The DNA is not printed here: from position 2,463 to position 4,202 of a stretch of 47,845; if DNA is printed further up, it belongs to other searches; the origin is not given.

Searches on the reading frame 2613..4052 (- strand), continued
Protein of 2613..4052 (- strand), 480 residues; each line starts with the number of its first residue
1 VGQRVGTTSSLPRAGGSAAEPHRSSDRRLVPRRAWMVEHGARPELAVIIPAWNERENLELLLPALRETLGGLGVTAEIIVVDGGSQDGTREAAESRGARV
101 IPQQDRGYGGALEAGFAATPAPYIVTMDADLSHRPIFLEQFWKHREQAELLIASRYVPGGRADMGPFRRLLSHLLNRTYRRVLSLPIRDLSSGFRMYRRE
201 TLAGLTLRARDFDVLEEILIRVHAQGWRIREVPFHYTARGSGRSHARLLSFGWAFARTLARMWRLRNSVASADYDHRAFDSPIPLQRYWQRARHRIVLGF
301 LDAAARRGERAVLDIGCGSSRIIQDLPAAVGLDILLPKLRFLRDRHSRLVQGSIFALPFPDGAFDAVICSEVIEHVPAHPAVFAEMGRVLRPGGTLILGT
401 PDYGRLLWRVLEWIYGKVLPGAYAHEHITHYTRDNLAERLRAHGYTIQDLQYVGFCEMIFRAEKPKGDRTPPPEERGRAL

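Call 22: search_protein_families(library=pfam, proteins=[L009:7767-9971:+, L009:12793-14679:+, L010:11278-12381:+, L037:8669-9772:-, L037:5210-7201:-, L037:12672-14549:-, L005:4152-7460:+, L083:11310-13079:+, L026:11702-15337:+, L014:11414-12772:+], max_evalue=0.0001)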
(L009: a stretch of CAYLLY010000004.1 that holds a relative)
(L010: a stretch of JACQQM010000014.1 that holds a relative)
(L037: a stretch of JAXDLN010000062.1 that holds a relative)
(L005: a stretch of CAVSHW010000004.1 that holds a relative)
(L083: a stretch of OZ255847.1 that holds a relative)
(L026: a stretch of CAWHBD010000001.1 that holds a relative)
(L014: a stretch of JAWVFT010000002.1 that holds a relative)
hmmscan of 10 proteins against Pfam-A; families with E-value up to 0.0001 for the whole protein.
L009:7767-9971:+ (734 aa): 6 families
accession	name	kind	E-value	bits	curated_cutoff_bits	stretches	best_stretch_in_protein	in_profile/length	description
PF00535.33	Glycos_transf_2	-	3.7e-26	92.5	23.3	1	14-200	1-163/168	Glycosyl transferase family 2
PF09594.16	GT87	-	5.1e-18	66.1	25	1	411-646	3-237/237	Glycosyltransferase family 87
PF13641.12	Glyco_tranf_2_3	-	6.5e-17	62.8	27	1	11-253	1-223/230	Glycosyltransferase like family 2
PF13506.12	Glyco_transf_21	-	1.2e-06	28.5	21.7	0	183-254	96-169/174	Glycosyl transferase family 21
PF10111.15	Glyco_tranf_2_2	-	1.4e-06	28.5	27.3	0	192-227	166-202/276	Glycosyltransferase like family 2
PF13632.12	Glyco_trans_2_3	-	7.6e-05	23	27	1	188-338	71-183/198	Glycosyl transferase family group 2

L009:12793-14679:+ (628 aa): 3 families
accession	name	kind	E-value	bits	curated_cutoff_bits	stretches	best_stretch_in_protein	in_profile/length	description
PF00733.27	Asn_synthase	-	4.9e-103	345.9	21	1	237-620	3-354/354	Asparagine synthase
PF13537.11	GATase_7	-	1.8e-51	173.7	25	1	45-163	2-123/123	Glutamine amidotransferase domain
PF13522.11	GATase_6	-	3e-43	147.4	27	1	29-157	1-130/130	Glutamine amidotransferase domain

L010:11278-12381:+ (367 aa): 5 families
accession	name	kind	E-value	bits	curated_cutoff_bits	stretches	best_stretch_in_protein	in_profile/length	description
PF00534.26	Glycos_transf_1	-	8e-37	126.9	26.4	1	187-341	15-170/172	Glycosyl transferases group 1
PF13692.12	Glyco_trans_1_4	-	1.4e-32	113.3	27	1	188-328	2-141/142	Glycosyl transferases group 1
PF13439.12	Glyco_transf_4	-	6.4e-17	62.5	28.5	1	18-163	3-163/170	Glycosyltransferase Family 4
PF13579.12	Glyco_trans_4_4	-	2.3e-08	35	29.7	1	17-163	1-156/158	Glycosyl transferase 4-like domain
PF20706.3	GT4-conflict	-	3.3e-08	33.4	26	1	184-307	194-323/385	Family 4 Glycosyltransferase in conflict systems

L037:8669-9772:- (367 aa): 1 family
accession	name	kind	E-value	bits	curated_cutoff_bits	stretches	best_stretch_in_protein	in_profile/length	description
PF08735.15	DUF1786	-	8.7e-78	261.6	25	1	63-317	1-252/252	Putative pyruvate format-lyase activating enzyme (DUF1786)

L037:5210-7201:- (663 aa): 1 family
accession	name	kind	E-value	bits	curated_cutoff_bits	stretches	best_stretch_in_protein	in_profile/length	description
PF13519.12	VWA_2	-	3.7e-09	37.6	27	1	476-574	1-107/107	von Willebrand factor type A domain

L037:12672-14549:- (625 aa): 2 families
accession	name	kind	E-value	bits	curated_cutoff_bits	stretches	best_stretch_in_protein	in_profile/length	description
PF01545.26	Cation_efflux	-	1.3e-30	107.1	26.6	1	324-513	2-198/198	Cation efflux family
PF16916.11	ZT_dimer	-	7.1e-16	58.4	26.7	1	520-593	4-77/78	Dimerisation domain of Zinc Transporter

L005:4152-7460:+ (1102 aa): 19 families
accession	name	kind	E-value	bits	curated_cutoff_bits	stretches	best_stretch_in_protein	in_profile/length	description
PF00515.34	TPR_1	-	2.3e-29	100.4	27.8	1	985-1017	2-34/34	Tetratricopeptide repeat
PF07719.23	TPR_2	-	3e-29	99.1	27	1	985-1017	2-34/34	Tetratricopeptide repeat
PF13414.12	TPR_11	-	2.7e-27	94.6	26.8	1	997-1030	7-40/42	TPR repeat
PF13181.12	TPR_8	-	1.4e-26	90.8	25.7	1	985-1017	2-34/34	Tetratricopeptide repeat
PF13432.12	TPR_16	-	1.8e-21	76.7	32.7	4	1022-1086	1-65/65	Tetratricopeptide repeat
PF01564.23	Spermine_synth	-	2.7e-20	73.2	22.9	1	576-728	5-157/186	Spermine/spermidine synthase domain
PF13428.12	TPR_14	-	4.4e-18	64.4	23.5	1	984-1023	1-40/44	Tetratricopeptide repeat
PF13431.12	TPR_17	-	1.7e-17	62.6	24.4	0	974-1004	3-33/34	Tetratricopeptide repeat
PF13424.12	TPR_12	-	1.8e-17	63.7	30.1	1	953-1014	6-75/77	Tetratricopeptide repeat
PF13176.12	TPR_7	-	5.1e-14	51.5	27.9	0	1056-1085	3-34/36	Tetratricopeptide repeat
PF14559.12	TPR_19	-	5.2e-13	49.6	25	1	962-1021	3-62/68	Tetratricopeptide repeat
PF13371.12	TPR_9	-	6.9e-12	45.7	35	1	960-1018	5-63/73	Tetratricopeptide repeat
PF13429.12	TPR_15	-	1.2e-09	38.4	26.2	1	881-1037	115-267/280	Tetratricopeptide repeat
PF23914.1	TPR_CcmH_CycH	-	1.1e-07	32.2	42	0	981-1042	47-111/158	Cytochrome c-type biogenesis protein H TPR domain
PF13374.12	TPR_10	-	6.8e-07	29.6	27.5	0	990-1013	8-31/42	Tetratricopeptide repeat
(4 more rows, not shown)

L083:11310-13079:+ (589 aa): 3 families
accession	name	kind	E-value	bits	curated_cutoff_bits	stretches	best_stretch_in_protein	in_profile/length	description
PF13231.12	PMT_2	-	9.5e-11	42.6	26.1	1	123-259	24-159/160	Dolichyl-phosphate-mannose-protein mannosyltransferase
PF09913.15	DUF2142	-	2.1e-08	33.8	30.1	1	122-380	126-392/395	Predicted membrane protein (DUF2142)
PF02366.24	PMT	-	5.9e-08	33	22.7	1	118-227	80-194/245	Dolichyl-phosphate-mannose-protein mannosyltransferase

L026:11702-15337:+ (1211 aa): 0 families

L014:11414-12772:+ (452 aa): 1 family
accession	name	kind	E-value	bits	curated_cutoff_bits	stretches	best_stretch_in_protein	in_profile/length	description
PF09594.16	GT87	-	6.2e-26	92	25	1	102-339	3-235/237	Glycosyltransferase family 87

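Call 45: search_solved_structures(query=A1, max_evalue=0.00001)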
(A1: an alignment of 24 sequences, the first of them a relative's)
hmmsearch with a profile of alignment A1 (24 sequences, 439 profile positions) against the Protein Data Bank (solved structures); distinct sequences matched with E-value up to 0.00001: 41.
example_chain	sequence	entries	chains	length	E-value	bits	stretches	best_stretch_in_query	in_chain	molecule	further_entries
5mlz_A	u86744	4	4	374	6.1e-32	113.9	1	7-227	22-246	Dolichol monophosphate mannose synthase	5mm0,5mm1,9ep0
9hwj_A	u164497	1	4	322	7.8e-20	74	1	7-234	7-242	Undecaprenyl-phosphate 4-deoxy-4-formamido-L-arabinose transferase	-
9bhc_C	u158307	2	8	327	4e-19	71.6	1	6-216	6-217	Undecaprenyl-phosphate 4-deoxy-4-formamido-L-arabinose transferase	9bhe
8vxh_A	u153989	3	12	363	5.3e-19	71.3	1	6-216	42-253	Undecaprenyl-phosphate 4-deoxy-4-formamido-L-arabinose transferase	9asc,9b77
5ekp_C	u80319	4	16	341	1.3e-17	66.6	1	4-171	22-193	Uncharacterized glycosyltransferase sll0501 | Glycosyltransferase sll0501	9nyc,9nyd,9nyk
5eke_A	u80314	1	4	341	1.4e-17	66.6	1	4-171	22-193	Uncharacterized glycosyltransferase sll0501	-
9nye_A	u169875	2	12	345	1.4e-17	66.6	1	4-171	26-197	Glycosyltransferase sll0501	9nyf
8zc8_A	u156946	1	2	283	6.8e-11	44.5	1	268-364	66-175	MitM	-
21zq_A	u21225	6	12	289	7.1e-11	44.5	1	269-364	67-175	MitM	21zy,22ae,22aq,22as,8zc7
2z87_A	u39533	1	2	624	1e-10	44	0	9-108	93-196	Chondroitin synthase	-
2z86_A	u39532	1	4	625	1e-10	44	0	9-108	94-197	Chondroitin synthase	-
6uak_A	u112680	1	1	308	4.2e-10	41.9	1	272-361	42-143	SAM dependent methyltransferase LahSB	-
2avn_A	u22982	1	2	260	8.5e-10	40.9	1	238-377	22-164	ubiquinone/menaquinone biosynthesis methyltransferase-related protein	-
3bus_A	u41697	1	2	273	9.2e-10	40.8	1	264-363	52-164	Methyltransferase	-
1ve3_A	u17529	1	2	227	9.3e-10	40.8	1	255-377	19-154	hypothetical protein PH0226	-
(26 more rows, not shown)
